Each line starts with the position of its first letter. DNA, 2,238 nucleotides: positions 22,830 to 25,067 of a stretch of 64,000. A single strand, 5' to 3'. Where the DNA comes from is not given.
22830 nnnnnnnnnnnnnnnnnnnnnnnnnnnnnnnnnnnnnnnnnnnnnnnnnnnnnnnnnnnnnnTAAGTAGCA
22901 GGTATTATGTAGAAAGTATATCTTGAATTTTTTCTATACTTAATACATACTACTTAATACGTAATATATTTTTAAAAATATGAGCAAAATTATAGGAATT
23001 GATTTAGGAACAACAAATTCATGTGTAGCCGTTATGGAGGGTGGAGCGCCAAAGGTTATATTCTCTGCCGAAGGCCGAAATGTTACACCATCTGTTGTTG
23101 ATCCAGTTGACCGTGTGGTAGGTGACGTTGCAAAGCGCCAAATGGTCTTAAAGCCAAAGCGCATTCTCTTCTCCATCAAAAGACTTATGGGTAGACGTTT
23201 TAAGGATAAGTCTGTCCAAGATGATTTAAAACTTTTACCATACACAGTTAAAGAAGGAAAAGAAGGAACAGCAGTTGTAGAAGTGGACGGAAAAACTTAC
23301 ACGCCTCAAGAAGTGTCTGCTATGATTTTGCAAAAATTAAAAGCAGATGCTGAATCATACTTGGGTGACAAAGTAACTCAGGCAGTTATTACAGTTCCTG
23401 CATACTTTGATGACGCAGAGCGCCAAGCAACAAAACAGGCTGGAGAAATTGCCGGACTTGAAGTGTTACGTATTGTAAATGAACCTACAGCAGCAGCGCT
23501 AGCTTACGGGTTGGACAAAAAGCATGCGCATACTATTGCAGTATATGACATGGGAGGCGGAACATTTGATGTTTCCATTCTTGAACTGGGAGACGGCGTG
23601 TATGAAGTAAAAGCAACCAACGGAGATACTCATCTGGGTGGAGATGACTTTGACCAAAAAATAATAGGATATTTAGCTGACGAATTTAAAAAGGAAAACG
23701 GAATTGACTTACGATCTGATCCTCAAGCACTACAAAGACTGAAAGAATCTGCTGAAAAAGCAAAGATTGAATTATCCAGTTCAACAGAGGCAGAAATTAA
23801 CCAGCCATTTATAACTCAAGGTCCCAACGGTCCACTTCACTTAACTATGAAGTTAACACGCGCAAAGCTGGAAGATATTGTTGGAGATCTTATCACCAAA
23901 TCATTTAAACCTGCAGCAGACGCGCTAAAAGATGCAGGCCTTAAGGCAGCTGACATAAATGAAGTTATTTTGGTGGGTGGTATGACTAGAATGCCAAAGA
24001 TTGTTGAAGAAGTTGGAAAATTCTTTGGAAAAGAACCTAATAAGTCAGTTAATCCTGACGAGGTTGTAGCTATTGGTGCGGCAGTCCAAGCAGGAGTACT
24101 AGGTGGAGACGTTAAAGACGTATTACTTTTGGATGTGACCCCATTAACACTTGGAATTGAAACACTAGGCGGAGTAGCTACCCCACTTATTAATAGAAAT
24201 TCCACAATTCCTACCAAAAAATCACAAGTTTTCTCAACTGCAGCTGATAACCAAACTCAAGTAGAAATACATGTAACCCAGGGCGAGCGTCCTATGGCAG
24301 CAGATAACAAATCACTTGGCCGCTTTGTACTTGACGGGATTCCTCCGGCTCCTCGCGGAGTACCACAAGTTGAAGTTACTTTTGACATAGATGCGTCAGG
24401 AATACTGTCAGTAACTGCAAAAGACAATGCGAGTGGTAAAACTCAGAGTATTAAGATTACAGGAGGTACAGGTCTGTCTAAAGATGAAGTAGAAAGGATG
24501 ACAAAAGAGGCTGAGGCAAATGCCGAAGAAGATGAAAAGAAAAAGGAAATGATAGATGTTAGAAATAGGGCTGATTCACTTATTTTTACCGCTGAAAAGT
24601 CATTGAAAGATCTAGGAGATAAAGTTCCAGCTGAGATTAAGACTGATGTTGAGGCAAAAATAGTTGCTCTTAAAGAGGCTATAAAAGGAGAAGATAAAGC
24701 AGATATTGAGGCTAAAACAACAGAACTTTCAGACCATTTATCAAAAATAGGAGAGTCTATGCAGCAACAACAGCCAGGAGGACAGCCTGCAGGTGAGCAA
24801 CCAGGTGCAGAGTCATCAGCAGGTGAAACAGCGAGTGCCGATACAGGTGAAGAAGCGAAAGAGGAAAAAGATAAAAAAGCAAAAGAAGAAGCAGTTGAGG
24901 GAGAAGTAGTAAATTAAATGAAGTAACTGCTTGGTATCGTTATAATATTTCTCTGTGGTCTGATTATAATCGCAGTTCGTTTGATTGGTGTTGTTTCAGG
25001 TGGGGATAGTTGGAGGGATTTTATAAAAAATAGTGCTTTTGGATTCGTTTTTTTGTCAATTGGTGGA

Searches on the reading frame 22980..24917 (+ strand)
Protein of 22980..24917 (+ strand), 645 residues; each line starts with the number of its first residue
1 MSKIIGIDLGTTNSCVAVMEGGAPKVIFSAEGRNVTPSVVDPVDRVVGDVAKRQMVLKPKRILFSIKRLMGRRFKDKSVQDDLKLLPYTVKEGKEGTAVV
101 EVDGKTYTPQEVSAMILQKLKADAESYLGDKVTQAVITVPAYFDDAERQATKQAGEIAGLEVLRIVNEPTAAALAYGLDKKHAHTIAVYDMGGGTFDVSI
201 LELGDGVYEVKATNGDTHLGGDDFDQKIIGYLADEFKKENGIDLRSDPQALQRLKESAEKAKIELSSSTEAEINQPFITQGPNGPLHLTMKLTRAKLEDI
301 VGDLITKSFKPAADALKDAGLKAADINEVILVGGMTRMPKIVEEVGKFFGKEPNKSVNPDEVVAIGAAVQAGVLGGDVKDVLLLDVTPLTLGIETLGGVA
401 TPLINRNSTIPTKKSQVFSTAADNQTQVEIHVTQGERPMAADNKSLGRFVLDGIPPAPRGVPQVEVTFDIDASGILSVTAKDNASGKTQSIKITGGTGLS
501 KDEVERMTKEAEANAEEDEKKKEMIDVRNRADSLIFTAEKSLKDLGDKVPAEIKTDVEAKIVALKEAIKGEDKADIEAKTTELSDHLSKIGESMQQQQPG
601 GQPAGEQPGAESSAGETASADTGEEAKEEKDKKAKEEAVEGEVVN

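Call 7: search_protein_families(library=pfam, proteins=[window:22980-24917:+], max_evalue=0.01)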
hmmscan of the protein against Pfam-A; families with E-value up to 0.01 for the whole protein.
window:22980-24917:+ (645 aa): 3 families
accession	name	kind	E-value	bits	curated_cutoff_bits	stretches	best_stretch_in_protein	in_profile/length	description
PF00012.26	HSP70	-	3.2e-256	851.7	20.6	1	4-595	1-598/599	Hsp70 protein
PF06723.19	MreB_Mbl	-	2.1e-19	70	27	1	118-368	79-316/327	MreB/Mbl protein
PF14450.12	FtsA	-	1.2e-05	26.1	31.8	0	188-352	2-106/127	Cell division protein FtsA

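Call 82: list_cluster_members(proteins=[window:22980-24917:+, window:10637-12103:-, window:8941-10596:-, window:33888-35417:+, window:40440-41036:-, window:16111-19371:-, window:29210-31927:+, window:31950-33881:+, window:8409-8858:+, window:47566-48609:-])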
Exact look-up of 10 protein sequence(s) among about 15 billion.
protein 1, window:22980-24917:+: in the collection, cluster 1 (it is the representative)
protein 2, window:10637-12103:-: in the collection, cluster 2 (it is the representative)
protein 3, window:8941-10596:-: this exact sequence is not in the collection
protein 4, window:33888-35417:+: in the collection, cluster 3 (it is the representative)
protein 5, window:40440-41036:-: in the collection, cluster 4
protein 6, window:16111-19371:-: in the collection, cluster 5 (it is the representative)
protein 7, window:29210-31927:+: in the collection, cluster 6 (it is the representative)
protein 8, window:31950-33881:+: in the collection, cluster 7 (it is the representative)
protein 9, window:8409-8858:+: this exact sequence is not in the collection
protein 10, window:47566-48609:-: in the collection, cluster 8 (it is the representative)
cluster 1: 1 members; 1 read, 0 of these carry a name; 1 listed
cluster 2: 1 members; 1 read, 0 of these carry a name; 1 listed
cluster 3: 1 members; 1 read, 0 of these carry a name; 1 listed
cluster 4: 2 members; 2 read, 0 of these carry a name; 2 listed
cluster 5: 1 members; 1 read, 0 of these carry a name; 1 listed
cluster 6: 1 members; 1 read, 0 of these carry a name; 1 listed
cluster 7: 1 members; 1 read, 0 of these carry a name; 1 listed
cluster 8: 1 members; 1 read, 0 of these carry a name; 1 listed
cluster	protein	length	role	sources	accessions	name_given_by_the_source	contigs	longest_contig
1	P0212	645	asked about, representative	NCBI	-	-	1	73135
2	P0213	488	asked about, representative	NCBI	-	-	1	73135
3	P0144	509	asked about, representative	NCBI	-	-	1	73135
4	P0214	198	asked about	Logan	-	-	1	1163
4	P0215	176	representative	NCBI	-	-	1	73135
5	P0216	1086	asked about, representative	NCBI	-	-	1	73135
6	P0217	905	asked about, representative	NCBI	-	-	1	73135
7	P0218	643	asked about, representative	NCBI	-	-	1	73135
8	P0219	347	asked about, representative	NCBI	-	-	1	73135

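Call 83: find_encoding_contigs(protein=P0213, flank=10000, max_places=2)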
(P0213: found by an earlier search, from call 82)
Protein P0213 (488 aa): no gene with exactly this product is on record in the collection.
